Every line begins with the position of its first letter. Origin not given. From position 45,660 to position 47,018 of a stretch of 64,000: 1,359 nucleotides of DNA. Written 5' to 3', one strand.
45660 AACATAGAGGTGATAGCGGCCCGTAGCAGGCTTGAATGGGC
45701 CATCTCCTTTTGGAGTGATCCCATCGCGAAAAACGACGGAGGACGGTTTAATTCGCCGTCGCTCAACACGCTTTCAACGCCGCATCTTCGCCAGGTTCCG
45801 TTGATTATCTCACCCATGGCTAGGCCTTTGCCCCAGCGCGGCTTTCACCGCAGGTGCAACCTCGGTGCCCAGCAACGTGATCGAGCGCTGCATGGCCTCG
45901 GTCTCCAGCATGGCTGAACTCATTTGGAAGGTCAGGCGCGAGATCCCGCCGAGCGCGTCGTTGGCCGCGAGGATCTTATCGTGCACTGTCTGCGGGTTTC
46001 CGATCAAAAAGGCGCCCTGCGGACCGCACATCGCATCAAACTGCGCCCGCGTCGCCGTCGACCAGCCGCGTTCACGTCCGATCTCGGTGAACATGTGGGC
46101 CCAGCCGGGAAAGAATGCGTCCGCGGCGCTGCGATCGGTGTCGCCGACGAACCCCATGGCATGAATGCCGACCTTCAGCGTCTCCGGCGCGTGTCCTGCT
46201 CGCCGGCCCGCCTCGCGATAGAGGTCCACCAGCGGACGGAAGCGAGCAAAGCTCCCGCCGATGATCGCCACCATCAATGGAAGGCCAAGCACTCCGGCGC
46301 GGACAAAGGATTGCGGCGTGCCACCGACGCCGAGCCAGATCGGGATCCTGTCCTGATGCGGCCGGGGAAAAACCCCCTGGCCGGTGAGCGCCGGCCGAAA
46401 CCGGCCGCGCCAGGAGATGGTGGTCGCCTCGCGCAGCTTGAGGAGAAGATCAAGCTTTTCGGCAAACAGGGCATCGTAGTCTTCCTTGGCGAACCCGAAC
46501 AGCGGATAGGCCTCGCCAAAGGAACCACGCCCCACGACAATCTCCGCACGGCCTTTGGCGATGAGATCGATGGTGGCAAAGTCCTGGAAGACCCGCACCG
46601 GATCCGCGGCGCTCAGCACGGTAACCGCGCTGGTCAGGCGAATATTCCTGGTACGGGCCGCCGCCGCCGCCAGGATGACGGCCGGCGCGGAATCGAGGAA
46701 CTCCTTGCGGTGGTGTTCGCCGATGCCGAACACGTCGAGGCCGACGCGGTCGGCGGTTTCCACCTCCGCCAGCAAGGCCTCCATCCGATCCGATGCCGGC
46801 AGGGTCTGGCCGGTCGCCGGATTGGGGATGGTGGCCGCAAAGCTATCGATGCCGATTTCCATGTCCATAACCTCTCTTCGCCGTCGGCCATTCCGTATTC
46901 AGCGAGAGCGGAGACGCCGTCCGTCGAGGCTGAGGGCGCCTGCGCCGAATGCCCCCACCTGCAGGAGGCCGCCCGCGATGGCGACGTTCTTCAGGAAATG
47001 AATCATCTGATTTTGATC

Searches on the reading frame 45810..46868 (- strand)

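Call 69: search_protein_families(library=pfam, proteins=[window:45810-46868:-], max_evalue=0.00001)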
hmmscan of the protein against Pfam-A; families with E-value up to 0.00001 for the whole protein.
window:45810-46868:- (352 aa): 1 family
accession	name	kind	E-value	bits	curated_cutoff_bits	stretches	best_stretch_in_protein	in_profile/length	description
PF00296.26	Bac_luciferase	-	3.3e-51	175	27.9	1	16-305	9-310/314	Luciferase-like monooxygenase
